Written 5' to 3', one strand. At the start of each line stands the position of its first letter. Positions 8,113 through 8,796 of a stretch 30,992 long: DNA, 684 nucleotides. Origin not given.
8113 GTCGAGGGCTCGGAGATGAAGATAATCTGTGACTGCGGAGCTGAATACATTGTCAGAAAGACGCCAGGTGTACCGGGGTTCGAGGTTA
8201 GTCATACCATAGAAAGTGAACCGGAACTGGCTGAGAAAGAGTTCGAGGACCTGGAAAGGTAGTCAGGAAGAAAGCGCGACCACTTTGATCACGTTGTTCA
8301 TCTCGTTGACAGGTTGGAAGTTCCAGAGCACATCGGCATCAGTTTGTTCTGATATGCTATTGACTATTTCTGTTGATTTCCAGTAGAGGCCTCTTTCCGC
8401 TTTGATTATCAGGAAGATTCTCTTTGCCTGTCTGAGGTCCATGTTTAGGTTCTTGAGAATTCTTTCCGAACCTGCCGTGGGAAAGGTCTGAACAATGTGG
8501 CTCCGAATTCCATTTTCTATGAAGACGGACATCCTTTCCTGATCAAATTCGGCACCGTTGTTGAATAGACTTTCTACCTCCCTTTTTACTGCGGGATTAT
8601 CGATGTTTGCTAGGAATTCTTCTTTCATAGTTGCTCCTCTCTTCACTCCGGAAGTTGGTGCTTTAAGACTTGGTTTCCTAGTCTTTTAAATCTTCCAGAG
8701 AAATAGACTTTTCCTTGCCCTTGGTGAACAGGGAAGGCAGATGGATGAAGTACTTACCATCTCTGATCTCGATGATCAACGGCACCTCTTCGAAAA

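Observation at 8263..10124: Uncharacterised archaeal GTPase module: Era/EngB-like GTPase, small acidic protein, Zn-ribbon protein and a 121-aa protein, downstream of SRP54 and a Vps29-like gene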

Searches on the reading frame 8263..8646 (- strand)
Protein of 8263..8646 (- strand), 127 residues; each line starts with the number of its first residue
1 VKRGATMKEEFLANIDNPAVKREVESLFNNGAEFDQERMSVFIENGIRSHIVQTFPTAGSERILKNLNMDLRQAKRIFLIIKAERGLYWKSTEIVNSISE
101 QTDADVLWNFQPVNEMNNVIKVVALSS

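Call 3: search_protein_families(library=pfam, proteins=[window:8263-8646:-], max_evalue=0.01)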
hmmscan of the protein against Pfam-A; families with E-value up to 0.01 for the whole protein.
window:8263-8646:- (127 aa): 0 families

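Call 4: search_protein_families(library=ncbifam, proteins=[window:8263-8646:-], max_evalue=0.01)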
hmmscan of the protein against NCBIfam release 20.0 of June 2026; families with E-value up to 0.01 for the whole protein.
window:8263-8646:- (127 aa): 0 families

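Call 12: find_homologous_proteins(query=window:8263-8628:-)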
Query window:8263-8628:- (121 aa): 2 proteins with E <= 0.001 among 4 candidates.
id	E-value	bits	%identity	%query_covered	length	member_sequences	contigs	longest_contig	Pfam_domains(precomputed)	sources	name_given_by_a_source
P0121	1.8e-71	255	100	100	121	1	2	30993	-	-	-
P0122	1.6e-50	188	71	100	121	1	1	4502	-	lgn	-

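Call 15: find_encoding_contigs(protein=P0122, flank=10000)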
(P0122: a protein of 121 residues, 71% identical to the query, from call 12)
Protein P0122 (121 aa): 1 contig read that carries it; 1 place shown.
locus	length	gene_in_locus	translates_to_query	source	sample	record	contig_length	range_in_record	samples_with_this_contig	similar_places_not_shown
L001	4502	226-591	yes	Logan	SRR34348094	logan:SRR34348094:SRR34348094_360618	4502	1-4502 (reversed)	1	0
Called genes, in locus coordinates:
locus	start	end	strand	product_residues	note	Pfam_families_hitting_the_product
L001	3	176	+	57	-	?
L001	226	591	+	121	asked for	-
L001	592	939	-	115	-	-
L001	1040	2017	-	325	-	PF03464:eRF1_2 (weak), PF18854:baeRF_family10 (weak), PF18859:acVLRF1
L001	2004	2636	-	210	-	PF01636:APH (weak), PF06293:Kdo (faint), PF01163:RIO1, PF00069:Pkinase (weak), PF03109:ABC1 (weak)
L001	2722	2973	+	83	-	PF03144:GTP_EFTU_D2 (weak)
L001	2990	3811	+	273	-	PF02457:DAC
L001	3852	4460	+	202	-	PF00696:AA_kinase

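Call 20: search_protein_representatives(protein=window:8263-8628:-)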
Query: 121 residues. Proteins with E-value up to 0.001 (for the whole library): 7; up to 1e-10: 3; up to 1e-30: 0. The best 7 are listed.
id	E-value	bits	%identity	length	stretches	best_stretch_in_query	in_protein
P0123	7.3e-28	113.1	41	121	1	1-120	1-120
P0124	1.2e-19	86.7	34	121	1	1-120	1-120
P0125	9.6e-19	83.7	32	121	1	1-120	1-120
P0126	5.7e-09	52.3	36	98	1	1-74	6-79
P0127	2.5e-08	50.2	30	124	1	6-108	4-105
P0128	2.1e-06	44.0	27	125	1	2-119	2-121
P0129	5.1e-06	42.8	27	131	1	12-120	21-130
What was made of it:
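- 8263..8628 (-): Fourth gene ('g4'): 121-aa protein of a tiny unannotated family. Its predicted fold resembles the FtsZ/tubulin C-terminal domain. It is a possible lineage-specific accessory of the arv operon. Only 2 proteins in the word-index search (call 12) and 7 representatives among 1.84 billion in the full HMMER search (call 20).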

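Call 22: find_encoding_contigs(protein=P0123, flank=6000, max_places=3)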
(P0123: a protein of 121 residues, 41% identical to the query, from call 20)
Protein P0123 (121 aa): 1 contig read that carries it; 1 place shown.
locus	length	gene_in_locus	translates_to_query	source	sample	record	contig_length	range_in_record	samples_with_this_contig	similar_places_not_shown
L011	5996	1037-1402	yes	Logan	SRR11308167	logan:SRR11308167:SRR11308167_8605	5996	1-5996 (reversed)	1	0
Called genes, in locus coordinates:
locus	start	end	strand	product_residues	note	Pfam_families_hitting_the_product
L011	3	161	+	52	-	?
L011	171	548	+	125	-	PF09846:OapB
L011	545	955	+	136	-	PF09845:OapC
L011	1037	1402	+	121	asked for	-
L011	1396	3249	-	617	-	PF00270:DEAD (weak), PF04851:ResIII (faint), PF06733:DEAD_2, PF06777:HBB (faint), PF13307:Helicase_C_2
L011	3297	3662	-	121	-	-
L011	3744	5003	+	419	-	PF00999:Na_H_Exchanger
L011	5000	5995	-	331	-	?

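Call 24: find_encoding_contigs(protein=P0124, flank=5000, max_places=2)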
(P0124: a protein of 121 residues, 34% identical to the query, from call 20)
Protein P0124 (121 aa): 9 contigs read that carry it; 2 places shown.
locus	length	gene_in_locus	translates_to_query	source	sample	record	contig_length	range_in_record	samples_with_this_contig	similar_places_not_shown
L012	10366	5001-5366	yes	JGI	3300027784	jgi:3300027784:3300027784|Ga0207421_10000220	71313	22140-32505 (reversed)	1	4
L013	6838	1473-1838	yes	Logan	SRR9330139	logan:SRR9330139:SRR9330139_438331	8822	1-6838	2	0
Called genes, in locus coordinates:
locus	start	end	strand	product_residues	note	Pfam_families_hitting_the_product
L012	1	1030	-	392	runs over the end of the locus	PF04412:AcnX, PF28403:AcnX_2nd, PF28406:AcnX_3rd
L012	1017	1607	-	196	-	PF01966:HD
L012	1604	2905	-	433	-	PF20695:UbiD_N, PF01977:UbiD, PF20696:UbiD_C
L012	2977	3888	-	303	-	PF01916:DS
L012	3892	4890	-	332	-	PF08544:GHMP_kinases_C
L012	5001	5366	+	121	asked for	-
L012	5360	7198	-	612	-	PF00270:DEAD (faint), PF06733:DEAD_2, PF13307:Helicase_C_2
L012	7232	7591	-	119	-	-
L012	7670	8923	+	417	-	PF00999:Na_H_Exchanger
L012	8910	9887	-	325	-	PF03464:eRF1_2 (faint), PF18854:baeRF_family10 (weak), PF18859:acVLRF1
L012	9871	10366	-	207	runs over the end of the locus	PF00069:Pkinase, PF01163:RIO1, PF03109:ABC1 (weak), PF01636:APH (faint)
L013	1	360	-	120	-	?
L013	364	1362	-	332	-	PF08544:GHMP_kinases_C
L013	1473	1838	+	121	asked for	-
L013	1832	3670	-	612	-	PF00270:DEAD (faint), PF06733:DEAD_2, PF13307:Helicase_C_2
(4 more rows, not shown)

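Call 25: find_encoding_contigs(protein=P0125, flank=5000, max_places=2)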
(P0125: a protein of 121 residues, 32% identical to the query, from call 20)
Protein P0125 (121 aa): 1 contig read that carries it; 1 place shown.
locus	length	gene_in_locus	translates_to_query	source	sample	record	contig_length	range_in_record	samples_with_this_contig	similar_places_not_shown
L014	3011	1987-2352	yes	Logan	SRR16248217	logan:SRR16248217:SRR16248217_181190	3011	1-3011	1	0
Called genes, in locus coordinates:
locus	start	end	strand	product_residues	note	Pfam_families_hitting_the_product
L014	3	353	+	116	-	?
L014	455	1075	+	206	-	PF00025:Arf (faint), PF00009:GTP_EFTU (weak), PF01926:MMR_HSR1, PF03193:RsgA_GTPase (faint), PF16897:MMR_HSR1_Xtn (weak), PF00071:Ras (weak)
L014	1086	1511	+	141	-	PF09846:OapB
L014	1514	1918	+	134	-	PF09845:OapC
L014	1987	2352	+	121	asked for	-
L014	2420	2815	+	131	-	-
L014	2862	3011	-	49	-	?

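Call 26: find_encoding_contigs(protein=P0127, flank=5000, max_places=2)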
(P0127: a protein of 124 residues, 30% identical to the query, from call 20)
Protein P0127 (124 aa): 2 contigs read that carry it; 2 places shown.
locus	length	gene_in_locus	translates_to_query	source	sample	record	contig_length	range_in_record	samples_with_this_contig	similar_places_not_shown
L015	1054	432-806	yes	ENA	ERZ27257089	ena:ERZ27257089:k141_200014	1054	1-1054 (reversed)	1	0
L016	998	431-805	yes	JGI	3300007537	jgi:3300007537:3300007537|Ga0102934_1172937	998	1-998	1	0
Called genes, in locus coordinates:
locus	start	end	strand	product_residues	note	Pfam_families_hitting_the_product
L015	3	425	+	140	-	?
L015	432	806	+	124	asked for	-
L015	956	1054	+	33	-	?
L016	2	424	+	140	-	?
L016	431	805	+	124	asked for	-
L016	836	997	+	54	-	?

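Call 27: find_encoding_contigs(protein=P0129, flank=5000, max_places=2)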
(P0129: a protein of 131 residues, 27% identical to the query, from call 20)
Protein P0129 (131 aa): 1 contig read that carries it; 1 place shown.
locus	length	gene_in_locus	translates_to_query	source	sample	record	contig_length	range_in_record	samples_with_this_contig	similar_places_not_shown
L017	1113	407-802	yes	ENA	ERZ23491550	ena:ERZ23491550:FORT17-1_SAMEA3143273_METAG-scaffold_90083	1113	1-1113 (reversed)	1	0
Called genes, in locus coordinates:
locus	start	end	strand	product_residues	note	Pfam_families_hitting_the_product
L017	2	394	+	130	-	?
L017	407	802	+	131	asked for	-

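Call 28: search_protein_families(library=pfam, proteins=[L015:3-425:+, L016:2-424:+, L017:2-394:+, L001:3-176:+, L014:2420-2815:+, L014:3-353:+, L011:3297-3662:-, L012:7232-7591:-, L001:592-939:-], max_evalue=0.01)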
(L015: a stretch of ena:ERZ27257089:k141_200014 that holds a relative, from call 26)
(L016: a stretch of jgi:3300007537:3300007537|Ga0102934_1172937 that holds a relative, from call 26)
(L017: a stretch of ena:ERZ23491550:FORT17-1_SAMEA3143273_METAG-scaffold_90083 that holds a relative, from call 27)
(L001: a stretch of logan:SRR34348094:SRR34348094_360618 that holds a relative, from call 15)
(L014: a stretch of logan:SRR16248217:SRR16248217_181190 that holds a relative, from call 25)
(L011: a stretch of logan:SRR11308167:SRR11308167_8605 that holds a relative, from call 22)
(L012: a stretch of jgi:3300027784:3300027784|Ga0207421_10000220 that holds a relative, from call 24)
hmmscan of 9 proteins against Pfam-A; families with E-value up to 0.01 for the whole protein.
L015:3-425:+ (140 aa): 1 family
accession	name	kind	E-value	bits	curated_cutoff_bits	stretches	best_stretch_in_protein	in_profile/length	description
PF09845.14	OapC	-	2.6e-30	105.9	23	1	3-127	1-132/133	Origin-associated protein OapC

L016:2-424:+ (140 aa): 1 family
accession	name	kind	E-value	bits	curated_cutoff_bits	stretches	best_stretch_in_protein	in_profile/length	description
PF09845.14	OapC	-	2.6e-30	105.9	23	1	3-127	1-132/133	Origin-associated protein OapC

L017:2-394:+ (130 aa): 1 family
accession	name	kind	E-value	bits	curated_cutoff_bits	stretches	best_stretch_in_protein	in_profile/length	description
PF09845.14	OapC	-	7.1e-18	65.6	23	1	1-112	6-132/133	Origin-associated protein OapC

L001:3-176:+ (57 aa): 1 family
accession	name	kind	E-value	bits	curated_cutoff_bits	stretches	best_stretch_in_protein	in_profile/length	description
PF09845.14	OapC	-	1.3e-09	38.8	23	1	1-42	89-131/133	Origin-associated protein OapC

L014:2420-2815:+ (131 aa): 0 families

L014:3-353:+ (116 aa): 1 family
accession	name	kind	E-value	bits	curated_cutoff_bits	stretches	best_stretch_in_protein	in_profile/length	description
PF12850.12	Metallophos_2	-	4e-14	53.3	27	1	2-104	51-152/154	Calcineurin-like phosphoesterase superfamily domain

L011:3297-3662:- (121 aa): 0 families

L012:7232-7591:- (119 aa): 0 families

L001:592-939:- (115 aa): 0 families

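Call 35: predict_structure(alignment_id=A1)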
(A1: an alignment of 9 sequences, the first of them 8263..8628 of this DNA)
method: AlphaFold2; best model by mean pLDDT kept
length: 121 residues; sequences in the alignment: 9
mean_pLDDT: 90.2   pTM: 0.83
mean pLDDT of the five models: 90.2, 87.7, 86.8, 67.6, 65.6
residues with pLDDT >= 90: 80; 70-90: 41; 50-70: 0; < 50: 0
segments of 3 or more residues with pLDDT < 50: none
pLDDT, mean of each block of 10 residues (from residue 1): 88 92 79 84 93 90 90 94 95 94 89 93 92
secondary structure, 60 per line:
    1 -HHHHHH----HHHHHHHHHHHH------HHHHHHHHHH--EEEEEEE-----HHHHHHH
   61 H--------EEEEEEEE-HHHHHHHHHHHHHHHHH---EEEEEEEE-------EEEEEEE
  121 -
elements in order: H2-7 H12-23 H30-39 E42-48 H54-61 E70-77 H79-95 E99-106 E114-120
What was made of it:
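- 8263..8628 (-): AF2 model: pLDDT 90.2, pTM 0.83 (call 35).
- On FtsZ/tubulin C-terminal domain (for the fourth gene): The C-terminal domain is inferred from the aligned length and the order of secondary-structure elements (call 35).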

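Call 38: fold_search(model_id=the predicted structure, library=pdb)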
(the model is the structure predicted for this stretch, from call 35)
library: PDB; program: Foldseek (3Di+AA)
matches with E <= 10: 1116; with E <= 0.001: 104
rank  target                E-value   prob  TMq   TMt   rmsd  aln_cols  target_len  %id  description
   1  1rlu_B                1.4e-05  1.00  0.62  0.28   3.0       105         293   11  Mycobacterium tuberculosis FtsZ in complex with GTP-gamma-S (released 2004-08-31)
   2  1w5a_B                2.0e-05  1.00  0.67  0.28   3.4       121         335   19  FtsZ dimer, MgGTP soak (M. jannaschii) (released 2004-12-01)
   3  4u39_E                2.0e-05  1.00  0.65  0.31   7.4       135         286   12  Crystal Structure of FtsZ:MciZ Complex from Bacillus subtilis (released 2015-03-18)
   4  1w58                  2.1e-05  1.00  0.60  0.24   2.8       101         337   16  FtsZ GMPCPP soak I213 (M. jannaschii) (released 2004-12-01)
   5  1w5a_A                2.1e-05  1.00  0.67  0.28   3.5       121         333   19  FtsZ dimer, MgGTP soak (M. jannaschii) (released 2004-12-01)
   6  1w5f_A                2.3e-05  1.00  0.58  0.25   9.3       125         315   15  FtsZ, T7 mutated, domain swapped (T. maritima) (released 2004-12-01)
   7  2rho_B                2.5e-05  1.00  0.62  0.28   2.9       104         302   10  Synthetic Gene Encoded Bacillus Subtilis FtsZ NCS Dimer with Bound GDP and GTP-gamma-S (released 2008-10-21)
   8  1w59_A                2.6e-05  1.00  0.60  0.23   3.6       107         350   15  FtsZ dimer, empty (M. jannaschii) (released 2004-12-01)
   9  7ysz_A                2.6e-05  1.00  0.65  0.31   3.7       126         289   11  Spiroplasma melliferum FtsZ bound to GDP (released 2023-08-16)
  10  5mn5_B                2.6e-05  1.00  0.63  0.29   7.4       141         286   12  S. aureus FtsZ 12-316 T66W GTP Closed form (2TCm) (released 2016-12-21)
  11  2vap                  3.0e-05  1.00  0.60  0.25   3.1       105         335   15  FtsZ GDP M. jannaschii (released 2007-09-11)
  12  6y1u_B                3.2e-05  1.00  0.61  0.27   3.2       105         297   11  Mycobacterium tuberculosis FtsZ-GDP in complex with 4-hydroxycoumarin (released 2021-06-09)
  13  3vpa_C                3.2e-05  1.00  0.62  0.28   5.8       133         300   10  Staphylococcus aureus FtsZ apo-form (released 2012-08-29)
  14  5mn4                  3.2e-05  1.00  0.62  0.27   8.2       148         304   11  S. aureus FtsZ 12-316 F138A GDP Open form (1FOf) (released 2016-12-21)
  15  5xdv                  3.4e-05  1.00  0.65  0.29   7.5       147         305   12  Staphylococcus aureus FtsZ 12-316 G196S complexed with TXA6101 (released 2017-08-02)
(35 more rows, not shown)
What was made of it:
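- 8263..8628 (-): All top 50 Foldseek PDB hits are FtsZ (call 38).
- On Roadblock/LC7/MglB or longin fold (proposed for the 127-aa and 121-aa proteins): Fourth-gene model (pLDDT 90.2): all top 50 hits are FtsZ (calls 35, 38).
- On FtsZ/tubulin C-terminal domain (for the fourth gene): Foldseek E 1.4e-5, probability 1.00, query-normalised TM 0.60-0.68 over 100-121 columns, and all top 50 hits are FtsZ (call 38).
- Closest known: FtsZ/tubulin C-terminal. Same: All top 50 Foldseek PDB hits are FtsZ, with TM 0.60-0.68 on the query (call 38).
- The model is confident (pLDDT 90.2, call 35) and all top 50 PDB matches are FtsZ (E 1.4e-5, TM 0.60-0.68 on the query, call 38).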

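Call 40: search_solved_structures(query=A1, max_evalue=10, show_alignments=3)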
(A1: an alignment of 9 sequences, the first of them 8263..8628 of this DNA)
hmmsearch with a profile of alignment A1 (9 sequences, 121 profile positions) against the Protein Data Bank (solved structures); distinct sequences matched with E-value up to 10: 4.
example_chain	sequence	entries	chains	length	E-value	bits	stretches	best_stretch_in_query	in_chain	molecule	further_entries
1rq8_A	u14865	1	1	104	0.35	14.3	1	2-50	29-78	conserved hypothetical protein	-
6tjl_A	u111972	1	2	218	0.7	13.4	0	61-97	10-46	Alr0975 protein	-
2z0v_A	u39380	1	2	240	1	12.8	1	25-99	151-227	SH3-containing GRB2-like protein 3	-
7agw_A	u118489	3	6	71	1.2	12.6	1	30-74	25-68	K(+)/H(+) antiporter subunit KhtT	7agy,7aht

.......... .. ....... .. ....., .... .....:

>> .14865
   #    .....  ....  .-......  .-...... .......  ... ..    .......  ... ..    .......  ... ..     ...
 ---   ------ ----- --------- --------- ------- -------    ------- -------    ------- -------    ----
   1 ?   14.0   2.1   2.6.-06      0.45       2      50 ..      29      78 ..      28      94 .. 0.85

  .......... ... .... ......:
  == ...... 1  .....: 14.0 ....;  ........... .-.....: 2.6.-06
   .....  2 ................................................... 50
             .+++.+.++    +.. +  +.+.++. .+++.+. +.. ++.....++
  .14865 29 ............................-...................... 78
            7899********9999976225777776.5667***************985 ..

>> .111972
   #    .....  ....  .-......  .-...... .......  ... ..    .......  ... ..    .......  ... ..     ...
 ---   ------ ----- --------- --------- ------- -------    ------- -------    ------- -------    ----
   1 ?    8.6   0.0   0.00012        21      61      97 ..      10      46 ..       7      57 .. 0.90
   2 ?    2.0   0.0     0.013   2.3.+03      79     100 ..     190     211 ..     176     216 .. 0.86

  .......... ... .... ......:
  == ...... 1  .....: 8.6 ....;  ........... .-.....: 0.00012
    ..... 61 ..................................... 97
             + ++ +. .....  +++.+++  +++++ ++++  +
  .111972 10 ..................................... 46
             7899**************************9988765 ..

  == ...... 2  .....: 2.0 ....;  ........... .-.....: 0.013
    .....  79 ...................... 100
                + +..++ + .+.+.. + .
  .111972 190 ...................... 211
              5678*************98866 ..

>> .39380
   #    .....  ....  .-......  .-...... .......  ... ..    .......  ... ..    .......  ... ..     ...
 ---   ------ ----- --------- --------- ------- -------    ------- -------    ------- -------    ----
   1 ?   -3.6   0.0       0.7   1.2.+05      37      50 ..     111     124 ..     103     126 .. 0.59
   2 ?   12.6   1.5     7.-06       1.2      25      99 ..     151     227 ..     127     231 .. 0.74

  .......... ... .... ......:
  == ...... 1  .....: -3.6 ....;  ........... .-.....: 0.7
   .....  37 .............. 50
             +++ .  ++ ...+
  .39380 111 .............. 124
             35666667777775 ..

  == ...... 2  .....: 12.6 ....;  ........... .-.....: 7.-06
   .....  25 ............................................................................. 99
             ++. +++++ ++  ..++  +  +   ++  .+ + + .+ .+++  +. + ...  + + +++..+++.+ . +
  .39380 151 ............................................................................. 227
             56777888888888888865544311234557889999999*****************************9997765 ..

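Call 52: find_related_loci(query=A6, collection=metagenome_contigs, flank=5000)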
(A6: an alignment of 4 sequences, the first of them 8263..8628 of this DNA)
Query A6 (121 aa) in metagenome_contigs; peptide patterns used: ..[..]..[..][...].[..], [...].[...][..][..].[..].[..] (x = any residue, [..] = any of these).
86 stretches matched a pattern; 4 encode a relative of the query (tblastn E <= 1e-3); 4 distinct loci.
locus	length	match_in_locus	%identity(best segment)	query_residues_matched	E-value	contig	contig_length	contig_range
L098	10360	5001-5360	41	1-120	4e-34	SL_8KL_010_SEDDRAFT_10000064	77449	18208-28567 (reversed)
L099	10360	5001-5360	37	1-120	5e-33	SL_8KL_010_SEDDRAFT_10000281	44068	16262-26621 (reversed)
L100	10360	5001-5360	34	1-120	5e-26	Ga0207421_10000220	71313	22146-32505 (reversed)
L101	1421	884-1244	37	1-120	2e-23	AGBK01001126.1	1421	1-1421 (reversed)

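Call 57: search_protein_families(library=pfam, proteins=[L098:3942-4865:-, L098:3291-3917:-, L098:2445-3227:-, L098:5388-7235:-, L099:3882-4886:-, L099:2569-3480:-, L099:5360-7210:-, L098:674-2335:-, L098:150-557:+], max_evalue=0.001)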
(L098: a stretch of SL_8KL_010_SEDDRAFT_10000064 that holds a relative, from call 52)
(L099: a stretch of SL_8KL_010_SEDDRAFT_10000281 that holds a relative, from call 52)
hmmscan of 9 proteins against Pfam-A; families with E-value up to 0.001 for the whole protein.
L098:3942-4865:- (307 aa): 1 family
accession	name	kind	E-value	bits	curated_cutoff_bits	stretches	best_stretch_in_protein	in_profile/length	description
PF01916.23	DS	-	1.8e-104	349.5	27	1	22-304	1-286/288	Deoxyhypusine synthase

L098:3291-3917:- (208 aa): 0 families

L098:2445-3227:- (260 aa): 1 family
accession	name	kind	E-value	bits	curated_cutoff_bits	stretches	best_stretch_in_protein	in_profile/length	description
PF00696.33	AA_kinase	-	7.2e-39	134.3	24.9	1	5-228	3-221/234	Amino acid kinase family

L098:5388-7235:- (615 aa): 5 families
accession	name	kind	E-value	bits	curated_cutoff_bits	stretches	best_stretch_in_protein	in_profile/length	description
PF13307.12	Helicase_C_2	-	2.3e-40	138.9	25.3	1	439-596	3-165/170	Helicase C-terminal domain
PF06733.21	DEAD_2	-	2.8e-16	60.1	21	1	68-238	6-172/172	DEAD_2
PF06777.17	HBB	-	1.9e-15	57.4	30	1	279-424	58-190/190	Helical and beta-bridge domain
PF00270.35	DEAD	-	4.9e-08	33.3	26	1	22-94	7-79/167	DEAD/DEAH box helicase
PF04851.21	ResIII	-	8.8e-07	29.4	22.5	1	11-224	4-140/164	Type III restriction enzyme, res subunit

L099:3882-4886:- (334 aa): 2 families
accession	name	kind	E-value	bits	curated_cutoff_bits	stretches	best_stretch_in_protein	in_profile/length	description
PF08544.19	GHMP_kinases_C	-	2.1e-18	66.9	21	1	239-311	3-77/85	GHMP kinases C terminal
PF00288.32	GHMP_kinases_N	-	4.9e-06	27.1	22.3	1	88-168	4-87/87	GHMP kinases N terminal domain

L099:2569-3480:- (303 aa): 1 family
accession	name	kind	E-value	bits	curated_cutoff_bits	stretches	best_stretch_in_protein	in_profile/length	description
PF01916.23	DS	-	2.9e-104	348.8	27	1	18-301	1-287/288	Deoxyhypusine synthase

L099:5360-7210:- (616 aa): 5 families
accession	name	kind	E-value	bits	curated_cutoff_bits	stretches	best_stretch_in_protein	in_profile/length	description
PF13307.12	Helicase_C_2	-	1.6e-41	142.6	25.3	1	440-596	4-165/170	Helicase C-terminal domain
PF06777.17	HBB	-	8.8e-17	61.8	30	1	296-424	69-190/190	Helical and beta-bridge domain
PF06733.21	DEAD_2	-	1.5e-16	61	21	1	68-237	6-171/172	DEAD_2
PF00270.35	DEAD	-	5e-06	26.8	26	0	25-94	10-79/167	DEAD/DEAH box helicase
PF04851.21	ResIII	-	5.1e-06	26.9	22.5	0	11-222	4-138/164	Type III restriction enzyme, res subunit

L098:674-2335:- (553 aa): 4 families
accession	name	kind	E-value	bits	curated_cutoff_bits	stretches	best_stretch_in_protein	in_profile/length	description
PF01068.26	DNA_ligase_A_M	-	4.7e-59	199.9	26.2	1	225-422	2-204/204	ATP dependent DNA ligase domain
PF04675.19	DNA_ligase_A_N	-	3.1e-42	145.1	24.6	1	3-176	2-174/174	DNA ligase N terminus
PF04679.21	DNA_ligase_A_C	-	9.1e-15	55.3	27.5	1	442-534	1-94/94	ATP dependent DNA ligase C terminal region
PF09414.15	RNA_ligase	-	0.00013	22.6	27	1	245-412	5-162/171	RNA ligase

L098:150-557:+ (135 aa): 0 families

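Call 72: find_encoding_contigs(protein=P0128, flank=6000, max_places=3)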
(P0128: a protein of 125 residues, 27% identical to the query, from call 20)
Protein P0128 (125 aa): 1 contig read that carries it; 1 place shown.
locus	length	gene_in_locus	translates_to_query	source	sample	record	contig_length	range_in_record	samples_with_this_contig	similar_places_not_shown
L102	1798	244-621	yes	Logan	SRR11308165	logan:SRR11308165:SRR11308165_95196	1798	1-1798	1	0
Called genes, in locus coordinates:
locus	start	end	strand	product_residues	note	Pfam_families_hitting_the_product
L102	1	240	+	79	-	?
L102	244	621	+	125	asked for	-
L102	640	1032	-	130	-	-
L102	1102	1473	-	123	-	-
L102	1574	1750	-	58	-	-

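Call 73: find_encoding_contigs(protein=P0126, flank=6000, max_places=3)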
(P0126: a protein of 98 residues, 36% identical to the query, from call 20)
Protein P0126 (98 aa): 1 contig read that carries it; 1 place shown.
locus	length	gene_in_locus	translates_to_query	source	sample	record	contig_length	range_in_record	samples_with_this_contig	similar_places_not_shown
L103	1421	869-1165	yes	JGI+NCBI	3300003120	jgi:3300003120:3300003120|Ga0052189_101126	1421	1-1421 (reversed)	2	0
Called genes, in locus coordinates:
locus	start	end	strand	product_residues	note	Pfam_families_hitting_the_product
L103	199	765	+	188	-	PF03413:PepSY (weak)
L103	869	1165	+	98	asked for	-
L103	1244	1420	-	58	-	?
